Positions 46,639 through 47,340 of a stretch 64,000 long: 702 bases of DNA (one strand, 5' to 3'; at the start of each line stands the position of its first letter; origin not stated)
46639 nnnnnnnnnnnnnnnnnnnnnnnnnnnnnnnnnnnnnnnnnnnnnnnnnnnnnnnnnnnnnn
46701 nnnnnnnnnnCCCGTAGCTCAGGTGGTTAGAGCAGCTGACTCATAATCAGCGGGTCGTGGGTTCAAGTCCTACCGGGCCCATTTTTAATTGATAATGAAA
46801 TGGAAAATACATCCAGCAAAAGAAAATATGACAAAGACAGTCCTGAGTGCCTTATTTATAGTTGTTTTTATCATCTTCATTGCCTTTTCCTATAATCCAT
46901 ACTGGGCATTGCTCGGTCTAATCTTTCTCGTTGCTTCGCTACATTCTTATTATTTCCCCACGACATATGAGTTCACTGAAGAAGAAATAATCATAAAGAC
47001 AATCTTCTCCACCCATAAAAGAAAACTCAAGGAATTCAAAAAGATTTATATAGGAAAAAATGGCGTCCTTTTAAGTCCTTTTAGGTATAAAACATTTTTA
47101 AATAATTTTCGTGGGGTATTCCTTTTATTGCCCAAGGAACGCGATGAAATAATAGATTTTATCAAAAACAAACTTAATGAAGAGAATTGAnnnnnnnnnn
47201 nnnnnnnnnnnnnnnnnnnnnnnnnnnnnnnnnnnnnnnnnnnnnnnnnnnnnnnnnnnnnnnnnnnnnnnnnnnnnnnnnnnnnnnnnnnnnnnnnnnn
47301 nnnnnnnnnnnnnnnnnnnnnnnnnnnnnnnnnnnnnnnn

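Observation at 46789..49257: MglA-like small GTPase translationally coupled to a RecJ-like DHH/DHHA1 phosphoesterase, with no MglB partner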

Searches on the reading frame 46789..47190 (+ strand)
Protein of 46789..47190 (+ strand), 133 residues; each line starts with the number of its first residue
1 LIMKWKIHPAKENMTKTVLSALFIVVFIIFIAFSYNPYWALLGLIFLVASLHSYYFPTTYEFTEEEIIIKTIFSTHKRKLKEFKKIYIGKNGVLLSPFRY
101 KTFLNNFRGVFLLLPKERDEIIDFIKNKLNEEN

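Call 3: search_protein_families(library=pfam, proteins=[window:46789-47190:+], max_evalue=0.1)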
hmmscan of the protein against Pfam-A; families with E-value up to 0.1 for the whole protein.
window:46789-47190:+ (133 aa): 1 family
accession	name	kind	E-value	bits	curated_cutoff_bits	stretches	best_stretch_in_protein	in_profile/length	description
PF00664.28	ABC_membrane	-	0.018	15.2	28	1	17-51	121-157/274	ABC transporter transmembrane region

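Call 4: search_protein_families(library=ncbifam, proteins=[window:46789-47190:+], max_evalue=0.1)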
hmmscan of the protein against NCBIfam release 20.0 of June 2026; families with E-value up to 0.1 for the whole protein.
window:46789-47190:+ (133 aa): 3 families
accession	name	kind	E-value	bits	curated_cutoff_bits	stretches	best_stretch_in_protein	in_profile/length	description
TIGR04104.1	cxxc_20_cxxc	subfamily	0.00089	19.6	45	1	10-64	38-92/93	TIGR04104 family putative zinc finger protein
TIGR00247.1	TIGR00247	hypoth_equivalog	0.011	14.8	103.4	1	51-88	167-204/347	endolytic transglycosylase MltG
NF028537.1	P_eth_NH2_trans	domain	0.019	13.5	500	1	14-83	42-111/527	phosphoethanolamine--lipid A transferase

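Call 27: find_homologous_proteins(query=window:46789-47190:+)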
Query window:46789-47190:+ (133 aa): 126 proteins with E <= 0.001 among 158 candidates; the best 120 are listed.
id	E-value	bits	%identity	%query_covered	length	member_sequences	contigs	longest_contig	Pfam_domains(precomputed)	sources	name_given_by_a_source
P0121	2.9e-79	281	100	98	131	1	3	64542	-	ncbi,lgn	-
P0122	2.0e-62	227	79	98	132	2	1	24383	-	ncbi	ncbi:MAG: hypothetical protein ABIL22_00375 [candidate division WOR-3 bacterium]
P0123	1.1e-60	221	75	98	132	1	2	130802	-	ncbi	ncbi:MAG: hypothetical protein ABIL69_01555 [candidate division WOR-3 bacterium]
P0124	3.0e-60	220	74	98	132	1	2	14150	-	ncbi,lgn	-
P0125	4.2e-60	219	77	98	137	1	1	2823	-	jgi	jgi:energy-coupling factor transporter transmembrane protein EcfT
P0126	5.7e-60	219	74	98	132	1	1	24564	-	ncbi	ncbi:MAG: hypothetical protein ABIL02_03355 [candidate division WOR-3 bacterium]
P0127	1.6e-59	218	76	98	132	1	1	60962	-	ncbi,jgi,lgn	-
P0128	4.5e-59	216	75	98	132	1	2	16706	-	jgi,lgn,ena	-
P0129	7.4e-59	215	76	98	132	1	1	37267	-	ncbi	ncbi:MAG: hypothetical protein ACPL28_05735 [bacterium]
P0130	2.3e-58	214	74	98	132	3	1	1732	-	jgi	-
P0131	6.1e-58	213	73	98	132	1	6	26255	-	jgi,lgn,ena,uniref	jgi:energy-coupling factor transporter transmembrane protein EcfT|uniref:PH domain-containing protei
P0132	1.7e-56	208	72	98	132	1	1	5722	-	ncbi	-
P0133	4.1e-55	203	69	98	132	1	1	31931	-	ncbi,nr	ncbi:MAG: hypothetical protein N3A65_03735 [candidate division WOR-3 bacterium]|nr:hypothetical prot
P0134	4.6e-55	203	68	97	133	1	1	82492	-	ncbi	-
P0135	3.8e-53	197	67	98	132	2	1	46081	-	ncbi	ncbi:MAG: hypothetical protein ABIL39_04815 [candidate division WOR-3 bacterium]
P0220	1.8e-26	111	42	95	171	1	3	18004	-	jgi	jgi:uracil-DNA glycosylase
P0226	5.0e-22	96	40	95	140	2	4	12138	-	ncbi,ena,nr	ncbi:MAG: hypothetical protein KAS70_06795 [Planctomycetes bacterium]|nr:hypothetical protein [Planc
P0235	1.4e-20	92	38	97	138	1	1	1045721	-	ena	-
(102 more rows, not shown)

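Call 28: find_encoding_contigs(protein=P0235, flank=6000, max_places=1)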
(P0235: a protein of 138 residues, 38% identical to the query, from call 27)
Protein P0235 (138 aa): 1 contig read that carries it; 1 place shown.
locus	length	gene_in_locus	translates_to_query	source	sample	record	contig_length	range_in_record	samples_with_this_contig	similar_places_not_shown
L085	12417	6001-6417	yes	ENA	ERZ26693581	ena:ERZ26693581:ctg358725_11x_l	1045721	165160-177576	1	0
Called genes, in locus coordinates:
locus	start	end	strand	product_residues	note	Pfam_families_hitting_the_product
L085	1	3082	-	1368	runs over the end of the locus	PF06283:ThuA, PF20601:DUF6797, PF13385:Laminin_G_3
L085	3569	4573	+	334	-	PF00044:Gp_dh_N, PF02800:Gp_dh_C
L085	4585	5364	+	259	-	PF00121:TIM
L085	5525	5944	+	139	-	PF03840:SecG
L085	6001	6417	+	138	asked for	-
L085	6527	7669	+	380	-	-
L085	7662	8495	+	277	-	PF02086:MethyltransfD12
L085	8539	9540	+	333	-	PF01408:GFO_IDH_MocA, PF02894:GFO_IDH_MocA_C (weak), PF22725:GFO_IDH_MocA_C3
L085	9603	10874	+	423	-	-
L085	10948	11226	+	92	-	PF04365:BrnT_toxin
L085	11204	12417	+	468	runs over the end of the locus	PF13676:TIR_2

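Call 29: find_encoding_contigs(protein=P0226, flank=6000, max_places=1)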
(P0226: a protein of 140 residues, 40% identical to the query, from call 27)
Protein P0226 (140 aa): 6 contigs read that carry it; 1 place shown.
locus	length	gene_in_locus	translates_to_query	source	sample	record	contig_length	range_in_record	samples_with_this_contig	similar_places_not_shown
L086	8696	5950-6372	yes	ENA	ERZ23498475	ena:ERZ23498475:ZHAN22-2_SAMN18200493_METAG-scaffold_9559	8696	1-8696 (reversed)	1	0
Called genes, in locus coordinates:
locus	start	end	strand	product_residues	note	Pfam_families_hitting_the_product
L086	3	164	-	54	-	?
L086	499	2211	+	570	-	PF00587:tRNA-synt_2b, PF04073:tRNA_edit, PF03129:HGTP_anticodon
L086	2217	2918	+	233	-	-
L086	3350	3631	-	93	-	PF00076:RRM_1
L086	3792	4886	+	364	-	PF02517:Rce1-like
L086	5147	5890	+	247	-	PF01656:CbiA, PF13500:AAA_26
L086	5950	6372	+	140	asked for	-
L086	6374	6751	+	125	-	-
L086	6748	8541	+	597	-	PF13941:MutL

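Call 30: find_encoding_contigs(protein=P0220, flank=6000, max_places=1)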
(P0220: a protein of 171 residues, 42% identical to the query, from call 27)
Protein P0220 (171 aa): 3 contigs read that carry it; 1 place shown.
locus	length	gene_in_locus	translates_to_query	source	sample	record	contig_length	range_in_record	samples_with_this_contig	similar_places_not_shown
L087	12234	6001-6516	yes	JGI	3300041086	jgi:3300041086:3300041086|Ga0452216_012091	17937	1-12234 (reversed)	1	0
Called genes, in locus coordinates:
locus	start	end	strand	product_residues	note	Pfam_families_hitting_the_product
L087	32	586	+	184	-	PF01195:Pept_tRNA_hydro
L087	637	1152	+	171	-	PF01250:Ribosomal_S6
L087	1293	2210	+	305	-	PF09991:DUF2232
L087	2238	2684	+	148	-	PF01281:Ribosomal_L9_N, PF03948:Ribosomal_L9_C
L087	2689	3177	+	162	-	PF02577:BFN_dom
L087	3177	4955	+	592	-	PF07719:TPR_2 (faint), PF04348:LppC (faint), PF13458:Peripla_BP_6, PF01094:ANF_receptor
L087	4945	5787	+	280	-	-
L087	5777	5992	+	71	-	-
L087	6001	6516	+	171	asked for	-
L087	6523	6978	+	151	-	-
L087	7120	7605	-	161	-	-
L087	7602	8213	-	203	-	-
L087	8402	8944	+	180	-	PF13505:OMP_b-brl (weak)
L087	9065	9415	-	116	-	PF00903:Glyoxalase, PF18029:Glyoxalase_6 (weak), PF22677:Ble-like_N (faint)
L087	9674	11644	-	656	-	PF02518:HATPase_c, PF00204:DNA_gyraseB, PF01751:Toprim, PF00986:DNA_gyraseB_C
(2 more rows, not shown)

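Call 43: predict_structure(alignment_id=A2)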
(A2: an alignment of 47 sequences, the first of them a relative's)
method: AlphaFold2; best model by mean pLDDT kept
length: 131 residues; sequences in the alignment: 47
mean_pLDDT: 90.0   pTM: 0.71
mean pLDDT of the five models: 90.0, 88.1, 87.9, 87.1, 86.5
residues with pLDDT >= 90: 82; 70-90: 46; 50-70: 3; < 50: 0
segments of 3 or more residues with pLDDT < 50: none
pLDDT, mean of each block of 10 residues (from residue 1): 89 92 96 96 91 91 91 91 90 90 87 89 82 51
secondary structure, 60 per line:
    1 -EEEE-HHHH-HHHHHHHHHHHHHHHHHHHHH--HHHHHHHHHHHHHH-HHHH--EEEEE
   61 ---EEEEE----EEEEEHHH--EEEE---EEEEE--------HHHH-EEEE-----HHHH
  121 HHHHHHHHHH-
elements in order: E2-5 H7-10 H12-32 H35-48 H50-53 E56-60 E64-68 E73-77 E83-86 E90-94 H103-106 E108-111 H117-130

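Call 49: fold_search(model_id=the predicted structure, library=pdb)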
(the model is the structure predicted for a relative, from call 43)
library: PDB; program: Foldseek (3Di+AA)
matches with E <= 10: 609; with E <= 0.001: 0
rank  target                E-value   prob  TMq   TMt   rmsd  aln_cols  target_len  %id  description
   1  1mk7_D                1.1e-02  0.99  0.38  0.28   9.7       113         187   16  CRYSTAL STRUCTURE OF AN INTEGRIN BETA3-TALIN CHIMERA (released 2003-01-28)
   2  3ivf                  1.2e-02  0.99  0.39  0.16   9.9       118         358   14  Crystal structure of the talin head FERM domain (released 2010-08-18)
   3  2yf0                  1.4e-02  1.00  0.42  0.13   3.6        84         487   14  Human Myotubularin related protein 6 (MTMR6) (released 2011-04-13)
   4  1mk9_B                1.4e-02  0.99  0.39  0.28   9.7       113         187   15  CRYSTAL STRUCTURE OF AN INTEGRIN BETA3-TALIN CHIMERA (released 2003-01-28)
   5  3g9w_A                1.5e-02  0.99  0.39  0.25  10.4       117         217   13  Crystal Structure of Talin2 F2-F3 in Complex with the Integrin Beta1D Cytoplasmic Tail (released 2009-10-20)
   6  7xsx_k                1.9e-02  1.00  0.40  0.13   5.8        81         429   14  RNA polymerase II elongation complex transcribing a nucleosome (EC49) (released 2022-09-07)
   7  6mfs                  2.0e-02  0.98  0.40  0.15  10.0       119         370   14  Mouse talin1 residues 1-138 fused to residues 169-400 in complex with phosphatidylinositol 4,5-bisphosphate (PIP2) (released 2018-09-26)
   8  3gyo                  2.1e-02  0.99  0.38  0.24   4.0        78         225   15  Se-Met Rtt106p (released 2009-12-08)
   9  3g9w_B                2.1e-02  0.97  0.39  0.26  10.4       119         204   13  Crystal Structure of Talin2 F2-F3 in Complex with the Integrin Beta1D Cytoplasmic Tail (released 2009-10-20)
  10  7xti_k                2.4e-02  1.00  0.41  0.13   6.1        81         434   12  RNA polymerase II elongation complex transcribing a nucleosome (EC58hex) (released 2022-10-12)
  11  1y19_B                2.6e-02  0.98  0.39  0.28   9.9       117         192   14  Structural basis for phosphatidylinositol phosphate kinase type I-gamma binding to talin at focal adhesions (released 2005-01-04)
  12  8vdp                  3.3e-02  0.97  0.40  0.03  10.0       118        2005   14  Cryogenic electron microscopy model of full-length talin without FABD (released 2024-10-02)
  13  8fso                  3.5e-02  0.99  0.39  0.15   4.0        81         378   14  Crystal structure of integrin beta-6 tail bound to the FERM-folded talin head domain (released 2024-10-16)
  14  8fse_A                3.7e-02  0.96  0.39  0.15  10.2       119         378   14  Crystal structure of integrin beta-2 tail bound to the FERM-folded talin head domain (released 2024-07-03)
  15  2kgx_MODEL_1_B        3.9e-02  0.98  0.37  0.50   4.2        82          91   13  HADDOCK structure of the talin F3 domain in complex with talin 1655-1822 (released 2009-03-31)
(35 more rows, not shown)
